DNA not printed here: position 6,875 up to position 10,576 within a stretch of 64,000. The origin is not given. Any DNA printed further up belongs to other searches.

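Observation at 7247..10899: DUF4157 (zincin-like HExxH) polymorphic toxin with overlapping immunity gene inside an IS-bounded island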

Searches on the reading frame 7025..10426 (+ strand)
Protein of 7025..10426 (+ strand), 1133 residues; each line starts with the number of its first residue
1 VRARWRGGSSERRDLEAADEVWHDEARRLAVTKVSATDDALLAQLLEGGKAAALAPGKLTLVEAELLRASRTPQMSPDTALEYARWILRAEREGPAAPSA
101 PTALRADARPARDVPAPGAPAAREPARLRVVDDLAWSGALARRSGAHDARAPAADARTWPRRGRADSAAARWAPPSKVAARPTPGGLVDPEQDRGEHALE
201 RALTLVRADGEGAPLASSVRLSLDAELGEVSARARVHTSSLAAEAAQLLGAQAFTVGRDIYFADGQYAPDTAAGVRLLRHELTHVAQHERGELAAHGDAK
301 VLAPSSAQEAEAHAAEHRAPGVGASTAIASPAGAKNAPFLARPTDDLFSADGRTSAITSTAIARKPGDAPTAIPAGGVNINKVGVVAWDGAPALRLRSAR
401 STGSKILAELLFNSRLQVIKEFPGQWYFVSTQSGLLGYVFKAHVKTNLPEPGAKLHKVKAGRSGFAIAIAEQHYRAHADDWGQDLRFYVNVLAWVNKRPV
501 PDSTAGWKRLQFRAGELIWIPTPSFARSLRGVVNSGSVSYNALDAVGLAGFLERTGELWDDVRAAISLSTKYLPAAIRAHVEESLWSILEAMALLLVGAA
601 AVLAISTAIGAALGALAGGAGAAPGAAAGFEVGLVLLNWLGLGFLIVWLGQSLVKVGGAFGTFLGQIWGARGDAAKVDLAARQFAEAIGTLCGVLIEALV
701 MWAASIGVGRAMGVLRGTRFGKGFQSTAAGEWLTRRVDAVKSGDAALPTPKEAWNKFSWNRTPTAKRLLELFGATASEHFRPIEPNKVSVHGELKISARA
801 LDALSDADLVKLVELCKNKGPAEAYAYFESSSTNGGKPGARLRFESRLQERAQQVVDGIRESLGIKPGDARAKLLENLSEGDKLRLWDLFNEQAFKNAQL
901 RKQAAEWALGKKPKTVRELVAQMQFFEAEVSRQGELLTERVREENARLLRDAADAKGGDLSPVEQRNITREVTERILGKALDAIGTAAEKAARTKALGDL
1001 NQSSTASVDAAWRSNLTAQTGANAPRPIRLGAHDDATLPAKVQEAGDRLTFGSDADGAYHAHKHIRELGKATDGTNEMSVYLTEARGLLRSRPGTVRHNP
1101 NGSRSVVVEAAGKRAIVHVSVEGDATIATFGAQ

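Call 3: search_protein_families(library=pfam, proteins=[window:7025-10426:+], max_evalue=0.1)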
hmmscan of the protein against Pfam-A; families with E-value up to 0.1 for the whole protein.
window:7025-10426:+ (1133 aa): 3 families
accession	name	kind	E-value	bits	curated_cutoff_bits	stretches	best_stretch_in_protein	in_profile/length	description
PF21724.2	DUF6861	-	2.4e-28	99.4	28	1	559-735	2-192/194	Family of unknown function (DUF6861)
PF13699.11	eCIS_core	-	5.5e-23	81.4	22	1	214-291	1-78/79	eCIS core domain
PF08239.17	SH3_3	-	9.4e-09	35.8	27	1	393-445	2-54/54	Bacterial SH3 domain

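Call 4: search_protein_families(library=ncbifam, proteins=[window:7025-10426:+], max_evalue=0.1)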
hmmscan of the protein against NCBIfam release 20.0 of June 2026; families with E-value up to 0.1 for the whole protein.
window:7025-10426:+ (1133 aa): 0 families
